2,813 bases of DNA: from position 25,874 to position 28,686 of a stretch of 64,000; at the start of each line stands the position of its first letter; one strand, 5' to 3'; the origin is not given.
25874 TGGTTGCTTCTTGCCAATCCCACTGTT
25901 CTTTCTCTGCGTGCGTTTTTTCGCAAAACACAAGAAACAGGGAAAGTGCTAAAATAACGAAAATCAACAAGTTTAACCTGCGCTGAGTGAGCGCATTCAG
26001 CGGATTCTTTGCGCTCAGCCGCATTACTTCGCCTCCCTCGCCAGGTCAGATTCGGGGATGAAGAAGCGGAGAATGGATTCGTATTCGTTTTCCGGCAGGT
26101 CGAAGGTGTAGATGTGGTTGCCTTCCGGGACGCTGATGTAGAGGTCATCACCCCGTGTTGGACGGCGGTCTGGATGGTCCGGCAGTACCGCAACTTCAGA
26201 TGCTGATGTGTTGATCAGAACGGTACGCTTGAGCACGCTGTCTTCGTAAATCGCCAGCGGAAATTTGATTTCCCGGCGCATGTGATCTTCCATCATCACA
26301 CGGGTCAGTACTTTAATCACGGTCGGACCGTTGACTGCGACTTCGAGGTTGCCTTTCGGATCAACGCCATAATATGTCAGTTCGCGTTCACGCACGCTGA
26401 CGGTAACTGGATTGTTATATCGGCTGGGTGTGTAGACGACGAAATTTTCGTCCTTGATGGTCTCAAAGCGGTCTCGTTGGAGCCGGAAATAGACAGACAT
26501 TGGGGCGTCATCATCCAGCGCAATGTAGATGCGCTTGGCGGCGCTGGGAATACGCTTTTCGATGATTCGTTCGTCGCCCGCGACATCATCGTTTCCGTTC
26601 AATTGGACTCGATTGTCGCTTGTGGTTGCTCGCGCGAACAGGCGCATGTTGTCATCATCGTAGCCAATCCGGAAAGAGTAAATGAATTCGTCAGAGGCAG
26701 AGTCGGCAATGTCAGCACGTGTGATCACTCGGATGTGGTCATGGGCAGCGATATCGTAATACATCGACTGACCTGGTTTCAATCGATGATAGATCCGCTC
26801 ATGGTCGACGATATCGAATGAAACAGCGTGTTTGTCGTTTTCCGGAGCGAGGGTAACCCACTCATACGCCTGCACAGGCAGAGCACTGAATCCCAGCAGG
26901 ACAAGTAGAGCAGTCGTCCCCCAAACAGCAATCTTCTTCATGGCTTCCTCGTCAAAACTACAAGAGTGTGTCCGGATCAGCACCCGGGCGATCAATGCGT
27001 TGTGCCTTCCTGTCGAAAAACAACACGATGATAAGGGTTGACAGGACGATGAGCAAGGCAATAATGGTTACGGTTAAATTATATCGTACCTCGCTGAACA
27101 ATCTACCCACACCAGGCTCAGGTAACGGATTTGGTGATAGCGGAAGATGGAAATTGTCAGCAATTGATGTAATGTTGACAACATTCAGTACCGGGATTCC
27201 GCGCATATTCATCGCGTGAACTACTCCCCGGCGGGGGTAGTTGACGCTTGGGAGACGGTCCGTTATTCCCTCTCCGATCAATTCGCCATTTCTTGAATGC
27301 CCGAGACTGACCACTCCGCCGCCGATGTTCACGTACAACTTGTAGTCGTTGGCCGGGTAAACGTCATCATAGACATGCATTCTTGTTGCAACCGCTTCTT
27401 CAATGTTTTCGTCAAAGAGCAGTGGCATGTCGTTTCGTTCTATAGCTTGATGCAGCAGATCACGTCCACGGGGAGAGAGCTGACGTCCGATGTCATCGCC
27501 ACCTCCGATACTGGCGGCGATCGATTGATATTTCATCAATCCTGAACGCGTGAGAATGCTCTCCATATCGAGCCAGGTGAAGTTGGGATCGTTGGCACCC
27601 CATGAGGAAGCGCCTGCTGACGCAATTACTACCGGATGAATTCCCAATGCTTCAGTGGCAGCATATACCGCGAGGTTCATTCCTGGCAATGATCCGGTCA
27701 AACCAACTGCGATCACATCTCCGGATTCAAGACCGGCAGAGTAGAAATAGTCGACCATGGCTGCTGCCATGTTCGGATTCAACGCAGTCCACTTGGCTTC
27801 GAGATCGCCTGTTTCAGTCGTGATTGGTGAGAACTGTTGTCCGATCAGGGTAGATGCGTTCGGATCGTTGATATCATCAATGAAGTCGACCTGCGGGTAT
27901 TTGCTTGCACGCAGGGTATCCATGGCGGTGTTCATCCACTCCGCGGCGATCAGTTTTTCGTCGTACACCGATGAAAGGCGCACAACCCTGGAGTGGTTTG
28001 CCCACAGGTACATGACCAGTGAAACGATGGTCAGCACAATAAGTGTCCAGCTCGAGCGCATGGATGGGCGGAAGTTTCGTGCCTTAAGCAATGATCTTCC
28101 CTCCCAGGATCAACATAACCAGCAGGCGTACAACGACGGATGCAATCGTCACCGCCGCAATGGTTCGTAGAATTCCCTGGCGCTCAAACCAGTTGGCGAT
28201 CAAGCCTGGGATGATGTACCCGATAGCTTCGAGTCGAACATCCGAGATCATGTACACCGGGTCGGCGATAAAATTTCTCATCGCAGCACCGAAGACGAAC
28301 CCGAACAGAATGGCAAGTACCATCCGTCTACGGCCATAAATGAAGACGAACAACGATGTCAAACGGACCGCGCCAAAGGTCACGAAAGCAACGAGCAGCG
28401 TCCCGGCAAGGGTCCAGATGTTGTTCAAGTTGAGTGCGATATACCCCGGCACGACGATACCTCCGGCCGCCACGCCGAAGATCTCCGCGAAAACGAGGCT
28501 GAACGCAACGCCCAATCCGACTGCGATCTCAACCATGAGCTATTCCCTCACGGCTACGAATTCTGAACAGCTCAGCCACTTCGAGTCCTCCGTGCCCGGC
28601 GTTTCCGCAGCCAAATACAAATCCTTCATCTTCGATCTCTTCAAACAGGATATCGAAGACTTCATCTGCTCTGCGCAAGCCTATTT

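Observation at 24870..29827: Poly-gamma-glutamate (PGA) synthetase operon extended by a periplasmic protein and an outer-membrane beta-barrel, a candidate Gram-negative PGA synthesis and export system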

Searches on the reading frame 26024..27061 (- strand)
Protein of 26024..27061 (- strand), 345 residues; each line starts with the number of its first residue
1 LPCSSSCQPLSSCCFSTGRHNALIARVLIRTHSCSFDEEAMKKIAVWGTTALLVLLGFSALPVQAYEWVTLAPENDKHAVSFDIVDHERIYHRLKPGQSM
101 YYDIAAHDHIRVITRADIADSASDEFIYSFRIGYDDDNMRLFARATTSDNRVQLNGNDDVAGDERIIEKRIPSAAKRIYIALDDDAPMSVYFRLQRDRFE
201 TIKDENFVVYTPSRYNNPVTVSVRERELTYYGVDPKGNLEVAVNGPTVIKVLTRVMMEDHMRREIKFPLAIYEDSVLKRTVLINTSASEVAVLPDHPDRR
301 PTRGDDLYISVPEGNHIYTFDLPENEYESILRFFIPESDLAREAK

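Call 3: search_protein_families(library=pfam, proteins=[window:26024-27061:-], max_evalue=0.1)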
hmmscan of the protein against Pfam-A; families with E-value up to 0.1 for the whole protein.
window:26024-27061:- (345 aa): 0 families

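Call 4: search_protein_families(library=ncbifam, proteins=[window:26024-27061:-], max_evalue=0.1)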
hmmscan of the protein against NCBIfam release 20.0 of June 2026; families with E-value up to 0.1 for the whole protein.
window:26024-27061:- (345 aa): 0 families

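Call 6: find_homologous_proteins(query=window:26027-26941:-, max_evalue=0.001)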
Query seq(305 aa) (305 aa): 10 proteins with E <= 0.001 among 1544 candidates.
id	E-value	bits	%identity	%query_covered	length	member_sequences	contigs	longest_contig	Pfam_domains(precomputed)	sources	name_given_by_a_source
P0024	4.8e-200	681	100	100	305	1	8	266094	-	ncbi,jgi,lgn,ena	-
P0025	2.5e-161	554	80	100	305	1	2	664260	-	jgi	jgi:hypothetical protein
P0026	6.3e-151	520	76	100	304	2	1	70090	-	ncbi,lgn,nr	ncbi:hypothetical protein KQI52_11105 [bacterium]|nr:hypothetical protein [bacterium]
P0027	3.6e-140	484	70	100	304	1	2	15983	-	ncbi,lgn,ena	-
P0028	3.0e-132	458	70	94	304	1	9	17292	-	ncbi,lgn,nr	ncbi:MAG: hypothetical protein MAG453_02111 [Calditrichaeota bacterium]|nr:hypothetical protein [Cal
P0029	6.3e-126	438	68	92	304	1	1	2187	-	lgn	-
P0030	3.8e-88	314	53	91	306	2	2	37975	-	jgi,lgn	-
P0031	5.1e-86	307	52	92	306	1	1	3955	-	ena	-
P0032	4.2e-75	271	46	92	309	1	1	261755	-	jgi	jgi:hypothetical protein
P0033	3.0e-70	255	44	100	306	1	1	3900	-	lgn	-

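Call 20: find_homologous_proteins(query=A2, max_evalue=0.001)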
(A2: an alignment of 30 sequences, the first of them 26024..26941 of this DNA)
Query A2 (30 sequences) (305 aa, profile of the alignment): 18 proteins with E <= 0.001 among 6934 candidates.
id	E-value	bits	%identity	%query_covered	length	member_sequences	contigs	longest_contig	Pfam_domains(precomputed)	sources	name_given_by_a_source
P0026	3.0e-104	366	76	100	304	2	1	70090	-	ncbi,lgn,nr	ncbi:hypothetical protein KQI52_11105 [bacterium]|nr:hypothetical protein [bacterium]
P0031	9.4e-103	361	52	92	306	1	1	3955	-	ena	-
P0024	7.2e-102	358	100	100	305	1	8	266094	-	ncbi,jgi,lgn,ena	-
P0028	5.3e-101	356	70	94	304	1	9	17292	-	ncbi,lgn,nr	ncbi:MAG: hypothetical protein MAG453_02111 [Calditrichaeota bacterium]|nr:hypothetical protein [Cal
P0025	7.4e-101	355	80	100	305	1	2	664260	-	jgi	jgi:hypothetical protein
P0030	2.6e-99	350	53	91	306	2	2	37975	-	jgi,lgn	-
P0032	2.7e-96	340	46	92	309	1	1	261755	-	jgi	jgi:hypothetical protein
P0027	1.3e-95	338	70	100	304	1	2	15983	-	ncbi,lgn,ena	-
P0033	2.2e-90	321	44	100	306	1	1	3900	-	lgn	-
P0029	2.2e-89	317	68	92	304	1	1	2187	-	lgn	-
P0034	3.2e-69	251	21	83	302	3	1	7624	-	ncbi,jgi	-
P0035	2.9e-59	219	23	83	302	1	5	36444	-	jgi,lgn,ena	jgi:hypothetical protein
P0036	2.1e-56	209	22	100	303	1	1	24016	-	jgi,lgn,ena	-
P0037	6.3e-55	204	21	82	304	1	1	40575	-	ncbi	ncbi:MAG: hypothetical protein R6U84_02495 [Candidatus Cloacimonadales bacterium]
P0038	7.6e-55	204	22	82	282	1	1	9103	-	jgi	jgi:hypothetical protein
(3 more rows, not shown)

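Call 33: predict_structure(alignment_id=A3)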
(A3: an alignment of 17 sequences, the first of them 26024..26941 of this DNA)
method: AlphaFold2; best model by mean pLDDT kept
length: 305 residues; sequences in the alignment: 17
mean_pLDDT: 79.9   pTM: 0.49
mean pLDDT of the five models: 79.9, 76.9, 76.6, 76.1, 65.2
residues with pLDDT >= 90: 40; 70-90: 222; 50-70: 32; < 50: 11
segments of 3 or more residues with pLDDT < 50: 21-26, 303-305
pLDDT, mean of each block of 10 residues (from residue 1): 70 69 53 83 84 93 79 88 80 78 78 83 82 79 92 77 69 81 85 76 85 86 80 83 83 86 80 86 78 84 48
secondary structure, 60 per line:
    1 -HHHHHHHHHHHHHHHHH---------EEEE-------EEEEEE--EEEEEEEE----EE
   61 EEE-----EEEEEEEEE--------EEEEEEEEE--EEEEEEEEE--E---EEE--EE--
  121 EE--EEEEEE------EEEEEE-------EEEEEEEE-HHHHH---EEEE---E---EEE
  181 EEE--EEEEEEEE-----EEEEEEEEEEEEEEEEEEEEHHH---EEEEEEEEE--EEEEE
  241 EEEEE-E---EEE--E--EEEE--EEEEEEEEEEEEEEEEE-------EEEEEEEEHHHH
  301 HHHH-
elements in order: H2-18 E28-31 E39-44 E47-54 E59-63 E69-77 E86-94 E97-105 E112-114 E125-130 E137-142 E150-157 H159-163 E167-170 E178-183 E186-193 E199-218 E225-233 E236-245 E251-253 E259-262 E265-281 E289-296 H297-304

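Call 77: search_protein_families(library=padloc, proteins=[window:26024-26941:-], max_evalue=0.01)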
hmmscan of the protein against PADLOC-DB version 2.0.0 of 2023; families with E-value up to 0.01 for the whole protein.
window:26024-26941:- (305 aa): 0 families

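Call 79: fold_search(model_id=the predicted structure, library=pdb)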
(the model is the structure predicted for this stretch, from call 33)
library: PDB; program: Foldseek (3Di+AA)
matches with E <= 10: 1525; with E <= 0.001: 62
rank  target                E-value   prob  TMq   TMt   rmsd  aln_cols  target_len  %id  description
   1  7js4                  6.1e-07  1.00  0.27  0.10  14.5       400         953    9  The structure of the M60 catalytic domain with the CBM51-1 and CBM51-2 domains from Clostridium perfringens ZmpB (released 2021-02-03)
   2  4r4x                  3.3e-06  1.00  0.23  0.14  21.1       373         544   12  Structure of PNGF-II in C2 space group (released 2015-01-28)
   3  7zgn_B                3.5e-06  1.00  0.23  0.15  21.0       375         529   11  Plant/insect N-glycan active PNGase (released 2022-09-07)
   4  7zgn_A                4.0e-06  1.00  0.23  0.14  21.3       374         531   11  Plant/insect N-glycan active PNGase (released 2022-09-07)
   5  4r4z_B                4.2e-06  1.00  0.24  0.15  21.5       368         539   10  Structure of PNGF-II in P21 space group (released 2015-01-28)
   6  4r4z_A                4.5e-06  1.00  0.24  0.15  21.5       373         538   11  Structure of PNGF-II in P21 space group (released 2015-01-28)
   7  4r4z_D                1.0e-05  1.00  0.24  0.15  21.4       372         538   11  Structure of PNGF-II in P21 space group (released 2015-01-28)
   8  4xup_D                1.2e-05  1.00  0.24  0.24  16.8       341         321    7  Structure of the N-terminal CBM22-1-CBM22-2 tandem domain from Paenibacillus barcinonensis Xyn10C (released 2015-06-03)
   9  6fih_A                1.9e-05  1.00  0.24  0.20  16.0       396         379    9  Crystal structure of the ANX2 ectodomain from Arabidopsis thaliana (released 2018-07-11)
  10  3ks7_D                3.0e-05  1.00  0.23  0.19  23.1       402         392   10  Crystal structure of Putative Peptide:N-glycosidase F (PNGase F) (YP_210507.1) from Bacteroides fragilis NCTC 9343 at  (released 2009-12-15)
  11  4qaw_D                3.6e-05  1.00  0.26  0.17  16.2       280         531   10  Structure of modular Xyn30D from Paenibacillus barcinonensis (released 2014-10-08)
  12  3ks7_A                3.6e-05  1.00  0.23  0.19  22.7       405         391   11  Crystal structure of Putative Peptide:N-glycosidase F (PNGase F) (YP_210507.1) from Bacteroides fragilis NCTC 9343 at  (released 2009-12-15)
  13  9b8i                  3.8e-05  0.99  0.21  0.10  24.7       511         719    7  Cryo-EM structure of the E. coli cellulose synthase BcsB-BcsC fusion protein (released 2025-02-19)
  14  4qaw_E                4.0e-05  1.00  0.28  0.17  15.8       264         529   11  Structure of modular Xyn30D from Paenibacillus barcinonensis (released 2014-10-08)
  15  3ks7_B                4.0e-05  1.00  0.23  0.19  22.6       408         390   10  Crystal structure of Putative Peptide:N-glycosidase F (PNGase F) (YP_210507.1) from Bacteroides fragilis NCTC 9343 at  (released 2009-12-15)
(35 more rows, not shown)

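Call 82: search_protein_families(library=pfam, alignment_id=A2, max_evalue=1)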
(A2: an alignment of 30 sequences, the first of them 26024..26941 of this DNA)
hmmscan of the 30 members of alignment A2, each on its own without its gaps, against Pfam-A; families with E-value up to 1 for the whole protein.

A. member 1, window:26024-26941:- (305 aa): 2 families
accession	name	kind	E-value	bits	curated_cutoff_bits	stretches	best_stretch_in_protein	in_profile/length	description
PF12733.13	Cadherin-like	-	0.078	13.9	24.2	0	83-122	13-52/89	Cadherin-like beta sandwich domain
PF23424.1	DUF7112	-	0.097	13.5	27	1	27-66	88-127/140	Family of unknown function (DUF7112)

B. families by the number of members that match (of 30 scanned): 25 families
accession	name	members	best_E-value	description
PF16561.11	AMPK1_CBM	5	0.00011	Glycogen recognition site of AMP-activated protein kinase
PF00339.34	Arrestin_N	3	0.004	Arrestin (or S-antigen), N-terminal domain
PF22068.2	Androglobin_II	3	0.035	Androglobin, domain II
PF13356.12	Arm-DNA-bind_3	3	0.15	Arm DNA-binding domain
PF07009.16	NusG_II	2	0.014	NusG domain II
PF08940.17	DUF1918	1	0.00014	Domain of unknown function (DUF1918)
PF14238.11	DUF4340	1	0.005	Domain of unknown function (DUF4340)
PF14014.11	DUF4230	1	0.017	Protein of unknown function (DUF4230)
PF21226.3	MalQ_N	1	0.031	MalQ N-terminal beta sandwich domain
PF17160.9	DUF5124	1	0.036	Domain of unknown function (DUF5124)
PF19972.4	TCAD3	1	0.043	Ternary complex associated domain 3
PF12636.12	DUF3781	1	0.068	Protein of unknown function (DUF3781)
PF12733.13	Cadherin-like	1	0.078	Cadherin-like beta sandwich domain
PF23424.1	DUF7112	1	0.097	Family of unknown function (DUF7112)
PF11141.13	DUF2914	1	0.12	Protein of unknown function (DUF2914)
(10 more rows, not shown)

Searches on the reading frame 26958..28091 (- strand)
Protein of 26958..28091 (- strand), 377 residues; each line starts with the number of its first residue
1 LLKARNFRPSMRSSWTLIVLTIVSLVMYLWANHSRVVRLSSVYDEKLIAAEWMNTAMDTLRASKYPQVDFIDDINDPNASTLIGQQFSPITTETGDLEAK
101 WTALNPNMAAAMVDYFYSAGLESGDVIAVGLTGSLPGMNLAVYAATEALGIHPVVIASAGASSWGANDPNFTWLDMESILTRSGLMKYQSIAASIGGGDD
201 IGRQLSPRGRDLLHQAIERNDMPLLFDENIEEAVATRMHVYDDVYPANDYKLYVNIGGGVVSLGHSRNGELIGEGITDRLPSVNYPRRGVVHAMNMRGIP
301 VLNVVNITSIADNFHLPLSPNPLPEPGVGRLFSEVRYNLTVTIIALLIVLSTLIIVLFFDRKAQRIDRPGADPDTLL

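Call 3: search_protein_families(library=pfam, proteins=[window:26958-28091:-], max_evalue=0.1)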
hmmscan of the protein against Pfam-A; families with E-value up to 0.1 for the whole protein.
window:26958-28091:- (377 aa): 0 families

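Call 4: search_protein_families(library=ncbifam, proteins=[window:26958-28091:-], max_evalue=0.1)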
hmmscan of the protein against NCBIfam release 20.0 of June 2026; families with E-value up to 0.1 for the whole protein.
window:26958-28091:- (377 aa): 1 family
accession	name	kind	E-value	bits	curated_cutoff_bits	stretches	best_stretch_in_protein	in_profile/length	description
TIGR04332.1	gamma_Glu_sys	subfamily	7.8e-91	304.5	100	1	15-324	1-307/307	poly-gamma-glutamate system protein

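Call 14: search_solved_structures(query=window:26958-28091:-, max_evalue=10)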
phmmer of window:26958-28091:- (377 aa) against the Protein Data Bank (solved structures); distinct sequences matched with E-value up to 10: 2.
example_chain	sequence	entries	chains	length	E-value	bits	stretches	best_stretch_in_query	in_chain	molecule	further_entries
3a8r_A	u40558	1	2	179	0.32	13.3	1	150-254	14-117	Putative uncharacterized protein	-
35uj_H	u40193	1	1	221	1.1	11.6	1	57-162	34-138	4D8 Heavy chain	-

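Call 26: find_related_loci(query=A4, collection=metagenome_contigs, flank=6000)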
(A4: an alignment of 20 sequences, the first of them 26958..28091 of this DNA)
Query A4 (377 aa) in metagenome_contigs; peptide patterns used: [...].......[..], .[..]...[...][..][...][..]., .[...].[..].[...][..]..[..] (x = any residue, [..] = any of these).
600 stretches matched a pattern (row limit reached: there are more); 507 encode a relative of the query (tblastn E <= 1e-3); the best 80 are kept; 80 distinct loci.
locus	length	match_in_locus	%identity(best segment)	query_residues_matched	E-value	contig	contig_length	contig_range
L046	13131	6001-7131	64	1-377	6e-166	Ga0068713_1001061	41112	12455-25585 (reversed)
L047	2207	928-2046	55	5-377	5e-142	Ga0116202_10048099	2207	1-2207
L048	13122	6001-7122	44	4-377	2e-106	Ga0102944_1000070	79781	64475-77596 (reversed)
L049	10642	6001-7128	46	7-377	4e-101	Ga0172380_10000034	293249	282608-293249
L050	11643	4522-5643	43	4-377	1e-100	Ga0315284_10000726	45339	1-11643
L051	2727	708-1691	46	43-373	8e-104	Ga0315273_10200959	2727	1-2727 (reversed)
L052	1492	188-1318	45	7-377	1e-107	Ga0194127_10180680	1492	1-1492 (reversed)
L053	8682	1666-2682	45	28-366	6e-100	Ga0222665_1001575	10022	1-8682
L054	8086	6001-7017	45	28-366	6e-100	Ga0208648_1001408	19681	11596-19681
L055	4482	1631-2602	47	43-366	3e-100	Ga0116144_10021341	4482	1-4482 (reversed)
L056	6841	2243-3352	45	7-377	9e-100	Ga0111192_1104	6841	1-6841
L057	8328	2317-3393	43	6-366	2e-99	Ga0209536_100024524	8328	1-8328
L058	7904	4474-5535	44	13-366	5e-99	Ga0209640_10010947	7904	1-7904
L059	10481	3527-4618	44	7-373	2e-98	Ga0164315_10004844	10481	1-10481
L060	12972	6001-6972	45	43-366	2e-98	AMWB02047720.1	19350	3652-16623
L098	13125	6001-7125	41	7-377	3e-92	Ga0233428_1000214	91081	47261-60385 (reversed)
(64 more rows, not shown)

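Call 42: search_protein_families(library=pfam, proteins=[L098:749-4339:+, L098:10042-13044:+, L098:8991-10025:+], max_evalue=0.01)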
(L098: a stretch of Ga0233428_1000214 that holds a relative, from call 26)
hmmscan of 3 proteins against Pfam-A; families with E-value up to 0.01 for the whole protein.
L098:749-4339:+ (1196 aa): 4 families
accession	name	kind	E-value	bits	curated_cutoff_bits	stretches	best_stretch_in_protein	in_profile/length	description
PF01364.23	Peptidase_C25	-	1.5e-46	159.8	23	1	244-562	9-373/374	Peptidase family C25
PF08126.16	Propeptide_C25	-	2.7e-22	79.3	22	1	42-222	22-201/205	Propeptide_C25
PF06119.19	NIDO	-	2.6e-07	31.3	25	0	1029-1059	79-112/186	Nidogen-like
PF00404.24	Dockerin_1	-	6.1e-07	30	22.9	1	1141-1191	2-54/57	Dockerin type I domain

L098:10042-13044:+ (1000 aa): 3 families
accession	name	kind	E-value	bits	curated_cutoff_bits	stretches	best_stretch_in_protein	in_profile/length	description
PF18962.6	Por_Secre_tail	-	1.4e-08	35.3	27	1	917-989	2-66/75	Secretion system C-terminal sorting domain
PF13860.13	FlgD_ig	-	4.8e-06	26.9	27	1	924-981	9-69/79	FlgD Ig-like domain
PF13585.12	CHU_C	-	0.0042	17.6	27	0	933-985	25-70/86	CHU_C Type IX secretion signal domain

L098:8991-10025:+ (344 aa): 3 families
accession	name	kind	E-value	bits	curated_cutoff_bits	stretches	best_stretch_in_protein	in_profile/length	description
PF25171.1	Beta-prop_WDR36-Utp21_1st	-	0.00019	21.4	80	0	37-148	107-210/266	WDR36/Utp21 first beta-propeller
PF24817.1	WD40_WDHD1_1st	-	0.001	18.7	109.9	0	45-115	132-207/291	WDHD1 first WD40 domain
PF24814.1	WD40_Prp19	-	0.0031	17.1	320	0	45-146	139-234/281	Prp19 WD40 domain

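Call 69: search_dna_similar(query=window:26958-28061:-, collection=plasmids, mode=protein, max_rows=30, max_evalue=0.001)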
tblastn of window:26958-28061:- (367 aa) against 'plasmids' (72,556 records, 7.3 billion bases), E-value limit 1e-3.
Records with a match: 1; places in all: 1; records where one place covers at least 80% of the query: 0.
Best place of each record, by identity: <60% 1.
By first word of the organism name: Cetobacterium 1.
By predicted mobility (MOB-suite, as given by PLSDB): non-mobilizable 1.
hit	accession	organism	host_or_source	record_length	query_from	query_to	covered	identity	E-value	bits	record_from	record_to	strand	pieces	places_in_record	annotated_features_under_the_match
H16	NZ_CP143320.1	Cetobacterium somerae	intestine of Yellow Catfish,pure culture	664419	33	252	60%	31.8%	2e-21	103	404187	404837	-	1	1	pgsW: poly-gamma-glutamate system protein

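Call 77: search_protein_families(library=padloc, proteins=[window:26958-28091:-], max_evalue=0.01)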
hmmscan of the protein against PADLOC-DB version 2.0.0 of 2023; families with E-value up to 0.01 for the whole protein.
window:26958-28091:- (377 aa): 0 families

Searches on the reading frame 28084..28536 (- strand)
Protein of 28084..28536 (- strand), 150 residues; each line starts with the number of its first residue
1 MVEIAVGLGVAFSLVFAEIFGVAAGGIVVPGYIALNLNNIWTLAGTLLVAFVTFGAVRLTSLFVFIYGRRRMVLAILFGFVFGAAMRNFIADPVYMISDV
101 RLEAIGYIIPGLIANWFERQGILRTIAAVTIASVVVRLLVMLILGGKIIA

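Call 3: search_protein_families(library=pfam, proteins=[window:28084-28536:-], max_evalue=0.1)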
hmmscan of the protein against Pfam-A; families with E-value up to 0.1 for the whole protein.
window:28084-28536:- (150 aa): 1 family
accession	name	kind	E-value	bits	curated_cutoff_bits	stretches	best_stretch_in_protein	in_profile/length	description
PF14102.11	Caps_synth_CapC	-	3e-32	112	27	1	8-126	1-119/119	Capsule biosynthesis CapC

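Call 4: search_protein_families(library=ncbifam, proteins=[window:28084-28536:-], max_evalue=0.1)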
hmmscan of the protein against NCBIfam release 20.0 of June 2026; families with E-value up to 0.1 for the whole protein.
window:28084-28536:- (150 aa): 1 family
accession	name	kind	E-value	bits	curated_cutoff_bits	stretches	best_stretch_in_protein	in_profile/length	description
TIGR04011.1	poly_gGlu_PgsC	equivalog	1.1e-33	116.3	96.45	1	6-137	1-132/132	poly-gamma-glutamate biosynthesis protein PgsC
